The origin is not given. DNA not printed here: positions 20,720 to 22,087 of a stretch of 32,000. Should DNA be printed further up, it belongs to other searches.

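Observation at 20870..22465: Flavin reductase plus a RibK-like/HAD fusion carried in the ppsAB operon: candidate dedicated flavin / prFMN-precursor supply module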

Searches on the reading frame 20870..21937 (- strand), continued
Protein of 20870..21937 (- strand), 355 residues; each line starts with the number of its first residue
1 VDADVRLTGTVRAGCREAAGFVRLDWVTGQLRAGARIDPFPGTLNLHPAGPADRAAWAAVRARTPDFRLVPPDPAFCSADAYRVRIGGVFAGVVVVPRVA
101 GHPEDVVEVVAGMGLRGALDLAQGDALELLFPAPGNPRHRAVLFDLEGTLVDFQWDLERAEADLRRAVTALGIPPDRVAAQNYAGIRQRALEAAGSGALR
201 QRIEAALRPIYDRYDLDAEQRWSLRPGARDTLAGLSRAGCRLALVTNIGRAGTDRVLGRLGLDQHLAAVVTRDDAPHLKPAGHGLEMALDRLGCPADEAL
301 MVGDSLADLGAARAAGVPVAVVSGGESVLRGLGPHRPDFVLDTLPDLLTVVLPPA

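Call 22: search_solved_structures(query=window:20870-21937:-, max_evalue=0.001, show_alignments=4)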
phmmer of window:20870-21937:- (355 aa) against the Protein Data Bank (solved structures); distinct sequences matched with E-value up to 0.001: 35.
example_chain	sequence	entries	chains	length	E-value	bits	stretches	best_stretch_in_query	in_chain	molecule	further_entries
2nyv_A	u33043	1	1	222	2.5e-11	46.4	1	140-349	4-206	Phosphoglycolate phosphatase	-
2yy6_A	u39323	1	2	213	2.5e-11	46.4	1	140-349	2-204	phosphoglycolate phosphatase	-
3d6j_A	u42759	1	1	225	4.9e-11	45.5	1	213-350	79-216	Putative haloacid dehalogenase-like hydrolase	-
9c9e_A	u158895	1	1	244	2.7e-10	43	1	216-317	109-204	Fluoroacetate dehalogenase 4A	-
2hsz_A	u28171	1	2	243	8.3e-10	41.4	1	137-350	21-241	novel predicted phosphatase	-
3s6j_A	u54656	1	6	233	1.7e-09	40.4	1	141-328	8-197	Hydrolase, haloacid dehalogenase-like family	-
8wmt_A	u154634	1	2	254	4.3e-09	39.1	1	138-323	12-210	cis-epoxysuccinic hydrolase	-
6f2x_A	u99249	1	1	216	7.6e-09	38.3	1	140-325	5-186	Protein Tyrosine Kinase A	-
4ex6_A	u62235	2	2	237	8.8e-08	34.8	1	138-352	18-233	AlnB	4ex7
4ygq_A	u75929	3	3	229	6.8e-07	31.8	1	223-322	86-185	Hydrolase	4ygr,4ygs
3k1z_A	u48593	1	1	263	7e-07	31.8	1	207-328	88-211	Haloacid dehalogenase-like hydrolase domain-containing protein 3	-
2hdo_A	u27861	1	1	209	2.1e-06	30.2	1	139-321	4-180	Phosphoglycolate phosphatase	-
4uar_A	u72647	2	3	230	4.2e-06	29.3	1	212-323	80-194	Protein CbbY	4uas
4uat_A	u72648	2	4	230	4.3e-06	29.2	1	215-323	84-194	Protein CbbY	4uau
4rn3_A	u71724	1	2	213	8.6e-06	28.2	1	231-321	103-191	HAD superfamily hydrolase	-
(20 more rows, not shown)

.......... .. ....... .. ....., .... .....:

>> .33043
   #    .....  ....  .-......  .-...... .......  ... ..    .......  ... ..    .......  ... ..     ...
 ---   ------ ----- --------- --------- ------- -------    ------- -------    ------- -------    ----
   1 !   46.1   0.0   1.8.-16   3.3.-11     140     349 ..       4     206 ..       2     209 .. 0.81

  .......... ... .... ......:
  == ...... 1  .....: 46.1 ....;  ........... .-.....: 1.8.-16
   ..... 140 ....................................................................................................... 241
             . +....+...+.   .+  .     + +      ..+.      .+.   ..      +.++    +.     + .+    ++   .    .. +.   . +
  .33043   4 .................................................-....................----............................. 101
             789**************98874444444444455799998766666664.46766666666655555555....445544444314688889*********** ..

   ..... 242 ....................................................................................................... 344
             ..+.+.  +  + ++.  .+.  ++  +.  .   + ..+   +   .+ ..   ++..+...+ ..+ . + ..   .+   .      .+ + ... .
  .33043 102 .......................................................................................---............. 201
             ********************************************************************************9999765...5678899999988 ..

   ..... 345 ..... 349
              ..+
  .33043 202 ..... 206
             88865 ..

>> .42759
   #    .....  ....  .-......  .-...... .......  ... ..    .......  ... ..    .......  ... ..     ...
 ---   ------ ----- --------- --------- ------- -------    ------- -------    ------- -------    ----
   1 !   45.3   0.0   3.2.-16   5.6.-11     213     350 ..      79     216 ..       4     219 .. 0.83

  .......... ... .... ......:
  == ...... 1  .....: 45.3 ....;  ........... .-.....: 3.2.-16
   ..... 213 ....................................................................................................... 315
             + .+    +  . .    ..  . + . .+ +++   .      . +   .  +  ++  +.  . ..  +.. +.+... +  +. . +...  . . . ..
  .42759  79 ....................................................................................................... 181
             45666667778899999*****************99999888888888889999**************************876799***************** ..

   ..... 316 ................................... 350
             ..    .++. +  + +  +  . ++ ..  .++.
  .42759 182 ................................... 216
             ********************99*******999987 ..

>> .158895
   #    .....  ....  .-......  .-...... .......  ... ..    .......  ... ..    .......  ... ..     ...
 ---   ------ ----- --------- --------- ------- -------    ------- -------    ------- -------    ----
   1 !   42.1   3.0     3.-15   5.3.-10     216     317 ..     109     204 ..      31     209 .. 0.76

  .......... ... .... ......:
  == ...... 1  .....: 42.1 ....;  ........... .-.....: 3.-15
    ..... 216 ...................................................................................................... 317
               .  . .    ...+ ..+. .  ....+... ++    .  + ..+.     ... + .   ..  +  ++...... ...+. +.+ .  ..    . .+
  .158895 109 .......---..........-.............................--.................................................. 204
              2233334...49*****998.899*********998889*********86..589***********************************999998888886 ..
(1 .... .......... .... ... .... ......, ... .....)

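Call 31: find_encoding_contigs(protein=P0111, flank=10000, max_places=3)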
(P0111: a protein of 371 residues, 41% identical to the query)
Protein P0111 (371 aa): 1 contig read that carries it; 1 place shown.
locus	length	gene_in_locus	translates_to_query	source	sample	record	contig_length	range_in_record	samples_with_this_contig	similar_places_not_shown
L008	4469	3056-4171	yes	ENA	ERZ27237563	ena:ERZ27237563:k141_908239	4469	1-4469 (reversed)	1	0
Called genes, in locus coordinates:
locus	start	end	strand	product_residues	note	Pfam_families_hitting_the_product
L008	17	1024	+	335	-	PF01326:PPDK_N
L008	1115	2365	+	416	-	PF06792:UPF0261, PF23189:UPF0261_C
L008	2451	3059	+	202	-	PF00293:NUDIX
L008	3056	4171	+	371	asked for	PF01982:CTP-dep_RFKase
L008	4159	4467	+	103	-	?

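Call 32: find_encoding_contigs(protein=P0057, flank=10000, max_places=2)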
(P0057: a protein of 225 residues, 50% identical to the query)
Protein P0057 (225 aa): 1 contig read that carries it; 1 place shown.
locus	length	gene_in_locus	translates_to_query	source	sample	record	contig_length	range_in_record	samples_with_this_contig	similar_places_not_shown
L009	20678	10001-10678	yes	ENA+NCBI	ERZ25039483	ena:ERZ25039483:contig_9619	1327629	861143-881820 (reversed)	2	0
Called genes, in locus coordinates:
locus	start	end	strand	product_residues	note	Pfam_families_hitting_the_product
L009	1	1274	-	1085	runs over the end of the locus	PF01855:POR_N, PF17147:PFOR_II, PF01558:POR, PF10371:EKR, PF12838:Fer4_7, PF13183:Fer4_8 (weak), PF13187:Fer4_9 (weak), PF13237:Fer4_10, +5 more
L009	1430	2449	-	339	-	PF00106:adh_short, PF08659:KR (weak), PF01370:Epimerase (weak), PF13561:adh_short_C2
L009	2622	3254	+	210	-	PF02190:LON_substr_bdg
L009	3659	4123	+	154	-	-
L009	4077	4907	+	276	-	PF00395:SLH (weak)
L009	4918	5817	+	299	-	PF01149:Fapy_DNA_glyco, PF06831:H2TH, PF06827:zf-FPG_IleRS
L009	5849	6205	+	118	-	PF01022:HTH_5 (weak)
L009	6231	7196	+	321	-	PF01135:PCMT, PF13489:Methyltransf_23, PF01209:Ubie_methyltran, PF06325:PrmA, PF13847:Methyltransf_31, PF08241:Methyltransf_11, PF08242:Methyltransf_12, PF13649:Methyltransf_25, +2 more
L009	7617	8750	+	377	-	PF01276:OKR_DC_1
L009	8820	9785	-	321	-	PF04055:Radical_SAM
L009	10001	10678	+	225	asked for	PF00702:Hydrolase, PF12710:HAD, PF13419:HAD_2, PF13242:Hydrolase_like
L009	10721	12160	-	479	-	PF00753:Lactamase_B, PF12706:Lactamase_B_2 (weak), PF10996:Beta-Casp, PF07521:RMMBL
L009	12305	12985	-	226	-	PF02660:G3P_acyltransf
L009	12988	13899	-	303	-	PF02645:DegV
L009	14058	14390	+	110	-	PF00581:Rhodanese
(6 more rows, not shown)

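Call 33: find_encoding_contigs(protein=P0069, flank=10000, max_places=2)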
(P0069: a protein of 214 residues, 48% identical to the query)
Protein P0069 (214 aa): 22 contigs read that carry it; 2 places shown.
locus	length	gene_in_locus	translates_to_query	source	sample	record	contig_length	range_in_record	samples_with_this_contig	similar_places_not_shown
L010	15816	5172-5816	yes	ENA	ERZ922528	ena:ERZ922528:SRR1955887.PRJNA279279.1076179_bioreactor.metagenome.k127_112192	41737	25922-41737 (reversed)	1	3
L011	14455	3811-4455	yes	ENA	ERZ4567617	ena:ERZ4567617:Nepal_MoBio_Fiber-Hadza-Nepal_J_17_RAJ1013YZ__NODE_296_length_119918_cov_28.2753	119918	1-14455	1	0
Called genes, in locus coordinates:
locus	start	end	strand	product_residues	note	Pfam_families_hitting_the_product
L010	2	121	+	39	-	?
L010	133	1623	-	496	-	PF00682:HMGL-like, PF02436:PYC_OADA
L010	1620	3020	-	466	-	PF00289:Biotin_carb_N, PF02786:CPSase_L_D2, PF07478:Dala_Dala_lig_C, PF02785:Biotin_carb_C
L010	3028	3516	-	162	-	PF00364:Biotin_lipoyl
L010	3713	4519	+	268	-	PF09339:HTH_IclR, PF01614:IclR_C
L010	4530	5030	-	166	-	PF00107:ADH_zinc_N, PF13602:ADH_zinc_N_2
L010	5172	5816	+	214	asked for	PF00702:Hydrolase, PF12710:HAD, PF13419:HAD_2, PF13242:Hydrolase_like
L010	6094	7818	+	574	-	PF05157:MshEN, PF00437:T2SSE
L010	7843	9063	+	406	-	PF28597:T2SSF_N, PF00482:T2SSF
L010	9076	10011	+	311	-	PF06750:A24_N_bact, PF01478:Peptidase_A24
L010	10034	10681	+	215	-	PF01121:CoaE, PF13238:AAA_18 (weak), PF13671:AAA_33 (weak)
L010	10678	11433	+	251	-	PF07072:ZapD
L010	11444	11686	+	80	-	PF03884:YacG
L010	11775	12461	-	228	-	PF03473:MOSC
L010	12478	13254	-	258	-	PF00378:ECH_1, PF16113:ECH_2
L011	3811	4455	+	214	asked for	PF00702:Hydrolase, PF12710:HAD, PF13419:HAD_2, PF13242:Hydrolase_like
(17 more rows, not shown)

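Call 34: find_encoding_contigs(protein=P0041, flank=10000, max_places=2)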
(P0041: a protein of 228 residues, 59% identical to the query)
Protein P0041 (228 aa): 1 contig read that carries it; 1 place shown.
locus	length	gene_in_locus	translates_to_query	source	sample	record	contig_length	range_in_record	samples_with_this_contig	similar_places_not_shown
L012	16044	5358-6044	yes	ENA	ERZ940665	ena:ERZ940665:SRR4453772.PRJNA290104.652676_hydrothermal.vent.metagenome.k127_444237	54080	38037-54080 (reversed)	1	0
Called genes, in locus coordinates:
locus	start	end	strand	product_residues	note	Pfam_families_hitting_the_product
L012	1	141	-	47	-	?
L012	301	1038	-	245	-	PF08901:DUF1847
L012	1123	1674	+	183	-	PF00293:NUDIX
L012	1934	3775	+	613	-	PF00391:PEP-utilizers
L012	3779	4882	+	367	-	PF01326:PPDK_N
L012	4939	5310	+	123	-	PF01982:CTP-dep_RFKase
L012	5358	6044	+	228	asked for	PF00702:Hydrolase, PF12710:HAD, PF13344:Hydrolase_6 (faint), PF13419:HAD_2, PF13242:Hydrolase_like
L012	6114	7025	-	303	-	PF00126:HTH_1, PF03466:LysR_substrate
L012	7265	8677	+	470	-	PF20695:UbiD_N, PF01977:UbiD, PF20696:UbiD_C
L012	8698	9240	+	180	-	PF00702:Hydrolase (weak), PF08282:Hydrolase_3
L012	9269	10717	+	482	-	PF20695:UbiD_N, PF01977:UbiD, PF20696:UbiD_C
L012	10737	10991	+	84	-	PF09662:Phenyl_P_gamma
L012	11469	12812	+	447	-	PF20695:UbiD_N, PF01977:UbiD, PF20696:UbiD_C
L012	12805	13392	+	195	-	PF02441:Flavoprotein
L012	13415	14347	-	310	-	PF00126:HTH_1, PF03466:LysR_substrate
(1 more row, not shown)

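Call 35: find_encoding_contigs(protein=P0043, flank=10000, max_places=2)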
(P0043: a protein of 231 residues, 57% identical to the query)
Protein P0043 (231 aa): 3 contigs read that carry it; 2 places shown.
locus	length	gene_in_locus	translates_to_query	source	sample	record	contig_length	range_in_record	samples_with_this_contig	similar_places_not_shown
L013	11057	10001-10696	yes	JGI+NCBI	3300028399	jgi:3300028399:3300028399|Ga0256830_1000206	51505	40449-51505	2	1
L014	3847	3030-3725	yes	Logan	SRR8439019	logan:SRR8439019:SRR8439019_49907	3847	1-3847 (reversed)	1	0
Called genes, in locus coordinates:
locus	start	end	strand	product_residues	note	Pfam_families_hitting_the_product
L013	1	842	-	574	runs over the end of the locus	PF01368:DHH, PF02272:DHHA1, PF17768:RecJ_OB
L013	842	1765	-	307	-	PF07549:Sec_GG, PF02355:SecD_SecF_C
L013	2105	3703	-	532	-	PF07549:Sec_GG (faint), PF21760:SecD_1st, PF22599:SecDF_P1_head, PF02355:SecD_SecF_C, PF03176:MMPL (weak)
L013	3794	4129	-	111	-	PF02699:YajC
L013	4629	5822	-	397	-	PF01702:TGT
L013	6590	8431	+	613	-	PF00391:PEP-utilizers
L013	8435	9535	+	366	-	PF01326:PPDK_N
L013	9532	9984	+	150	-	PF01982:CTP-dep_RFKase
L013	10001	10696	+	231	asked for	PF00702:Hydrolase, PF12710:HAD (weak), PF13344:Hydrolase_6 (faint), PF13419:HAD_2, PF13242:Hydrolase_like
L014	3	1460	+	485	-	?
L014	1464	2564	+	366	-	PF01326:PPDK_N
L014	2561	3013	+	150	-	PF01982:CTP-dep_RFKase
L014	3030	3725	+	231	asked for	PF00702:Hydrolase, PF12710:HAD (weak), PF13344:Hydrolase_6 (faint), PF13419:HAD_2, PF13242:Hydrolase_like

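Call 37: find_related_loci(query=A1, collection=genome_contigs, flank=10000)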
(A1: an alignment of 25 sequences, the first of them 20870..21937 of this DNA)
Query A1 (355 aa) in genome_contigs; peptide patterns used: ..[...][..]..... (x = any residue, [..] = any of these).
600 stretches matched a pattern (row limit reached: there are more); 423 encode a relative of the query (tblastn E <= 1e-3); the best 80 are kept; 80 distinct loci.
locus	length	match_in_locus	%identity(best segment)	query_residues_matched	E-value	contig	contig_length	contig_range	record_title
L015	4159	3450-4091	38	140-352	2e-38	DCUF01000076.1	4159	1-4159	MAG TPA_asm: Deltaproteobacteria bacterium UBA2221 UBA2221_contig_320871, whole genome shotgun sequence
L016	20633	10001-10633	40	140-351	1e-37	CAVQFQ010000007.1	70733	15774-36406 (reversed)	MAG: uncultured delta proteobacterium isolate MFD05942.bin.2.34 genome assembly, contig: contig_23794, whole genome shot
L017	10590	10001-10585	33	124-313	8e-27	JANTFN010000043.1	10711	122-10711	MAG: Thermodesulfobacteriota bacterium isolate bin100116 c_000000006799, whole genome shotgun sequence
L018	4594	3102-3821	34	122-355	2e-22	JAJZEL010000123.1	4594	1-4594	MAG: Proteobacteria bacterium isolate LL2.bin24 NODE_32614_length_4594_cov_0.970002, whole genome shotgun sequence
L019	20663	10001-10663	35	136-352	2e-22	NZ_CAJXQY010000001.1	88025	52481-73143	MAG: uncultured Alteromonas sp. isolate SRR3933375_bin.11_MetaBAT_v2.12.1_MAG, whole genome shotgun sequence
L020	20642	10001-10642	36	140-351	2e-21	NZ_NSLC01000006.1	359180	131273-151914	Afifella sp. IM 167 scaffold0006, whole genome shotgun sequence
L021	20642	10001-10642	38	140-351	3e-20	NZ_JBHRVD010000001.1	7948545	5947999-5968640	Mesorhizobium cantuariense strain ICMP 19515 tig00000001, whole genome shotgun sequence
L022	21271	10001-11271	37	135-328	6e-20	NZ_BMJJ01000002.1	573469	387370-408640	Aureimonas glaciei strain CGMCC 1.15493 sequence02, whole genome shotgun sequence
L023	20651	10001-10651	30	138-351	8e-20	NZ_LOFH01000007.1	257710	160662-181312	Pseudoalteromonas sp. H105 H105DRAFT_scaffold00007.7, whole genome shotgun sequence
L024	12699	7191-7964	34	82-352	5e-19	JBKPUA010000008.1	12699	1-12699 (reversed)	MAG: Pseudomonadota bacterium isolate GM_HAYS_MAG_00042 GM_HAYS_000000113781, whole genome shotgun sequence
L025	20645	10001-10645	30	140-351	1e-18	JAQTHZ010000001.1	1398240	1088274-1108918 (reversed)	Orbaceae bacterium ESL0721 ESL0721_1, whole genome shotgun sequence, his leader region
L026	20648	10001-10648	32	140-351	1e-18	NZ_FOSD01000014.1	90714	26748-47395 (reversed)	Candidatus Pantoea symbiotica isolate YR512, whole genome shotgun sequence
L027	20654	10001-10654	31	140-351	2e-18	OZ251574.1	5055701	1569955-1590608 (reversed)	MAG: uncultured Nitrincola sp. isolate 02fc9985-e45f-43b2-b2d7-1227686ea0e5 genome assembly, chromosome: 1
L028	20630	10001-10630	31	138-344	4e-18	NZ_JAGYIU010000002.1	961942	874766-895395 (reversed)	MAG: Pseudoalteromonas sp. isolate M30B23 2, whole genome shotgun sequence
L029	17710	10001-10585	34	132-325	5e-18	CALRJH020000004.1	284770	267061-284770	MAG: Acidovorax caeni isolate JJ-JE53-10-7-m1-bin255 genome assembly, contig: JJ-RD922-193-C9, whole genome shotgun sequ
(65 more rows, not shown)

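Call 54: search_protein_families(library=pfam, proteins=[L001:16755-17207:+, L001:11106-11648:+], max_evalue=0.01)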
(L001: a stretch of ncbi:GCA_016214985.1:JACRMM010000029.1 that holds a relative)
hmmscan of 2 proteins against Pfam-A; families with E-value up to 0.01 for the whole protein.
L001:16755-17207:+ (150 aa): 1 family
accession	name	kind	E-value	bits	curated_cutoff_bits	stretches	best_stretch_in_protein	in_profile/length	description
PF01243.27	PNPOx_N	-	0.0021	18.8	28.1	1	23-92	16-79/120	Pyridoxamine 5'-phosphate oxidase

L001:11106-11648:+ (180 aa): 0 families

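Call 58: predict_structure(alignment_id=A1)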
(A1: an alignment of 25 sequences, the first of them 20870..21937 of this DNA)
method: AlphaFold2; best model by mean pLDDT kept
length: 355 residues; sequences in the alignment: 25
mean_pLDDT: 89.5   pTM: 0.71
mean pLDDT of the five models: 89.5, 89.2, 89.2, 89.1, 88.6
residues with pLDDT >= 90: 236; 70-90: 98; 50-70: 20; < 50: 1
segments of 3 or more residues with pLDDT < 50: none
pLDDT, mean of each block of 10 residues (from residue 1): 86 76 90 83 93 96 90 92 90 92 93 92 97 81 95 86 96 94 88 91 94 87 91 89 95 94 96 86 94 95 92 94 67 76 89 71
secondary structure, 60 per line:
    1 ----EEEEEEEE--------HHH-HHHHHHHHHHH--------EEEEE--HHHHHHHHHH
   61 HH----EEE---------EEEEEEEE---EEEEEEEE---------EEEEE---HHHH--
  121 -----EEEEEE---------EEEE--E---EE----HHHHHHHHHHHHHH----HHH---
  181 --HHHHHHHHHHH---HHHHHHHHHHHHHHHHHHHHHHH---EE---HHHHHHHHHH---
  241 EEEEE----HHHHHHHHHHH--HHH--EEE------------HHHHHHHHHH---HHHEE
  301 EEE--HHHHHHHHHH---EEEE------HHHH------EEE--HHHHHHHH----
elements in order: E5-12 H25-35 E44-48 H51-62 E67-69 E79-86 E90-97 E107-111 H115-118 E126-131 E141-144 H157-170 H183-193 H197-219 H228-237 E241-245 H250-260 E268-270 H283-292 E299-303 H306-315 E319-322 H329-332 E339-341 H344-351

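Call 63: find_encoding_contigs(protein=P0099, flank=8000, max_places=3)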
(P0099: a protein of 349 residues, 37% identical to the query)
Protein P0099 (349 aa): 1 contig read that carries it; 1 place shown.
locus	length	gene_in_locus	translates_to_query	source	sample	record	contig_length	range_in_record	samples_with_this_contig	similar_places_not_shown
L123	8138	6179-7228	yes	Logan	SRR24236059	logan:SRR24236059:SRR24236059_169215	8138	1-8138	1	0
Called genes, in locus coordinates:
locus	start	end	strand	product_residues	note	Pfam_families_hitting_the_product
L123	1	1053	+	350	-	?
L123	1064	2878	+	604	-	PF00317:Ribonuc_red_lgN, PF02867:Ribonuc_red_lgC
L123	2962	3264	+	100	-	PF05957:DUF883, PF19029:DUF883_C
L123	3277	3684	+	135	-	PF07332:Phage_holin_3_6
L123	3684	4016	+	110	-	-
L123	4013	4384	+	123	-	PF00355:Rieske, PF13806:Rieske_2 (weak)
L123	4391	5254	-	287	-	PF01370:Epimerase, PF13460:NAD_binding_10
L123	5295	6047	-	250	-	-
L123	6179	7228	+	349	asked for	PF01982:CTP-dep_RFKase, PF00702:Hydrolase, PF12710:HAD, PF13419:HAD_2, PF13242:Hydrolase_like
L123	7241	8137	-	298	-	?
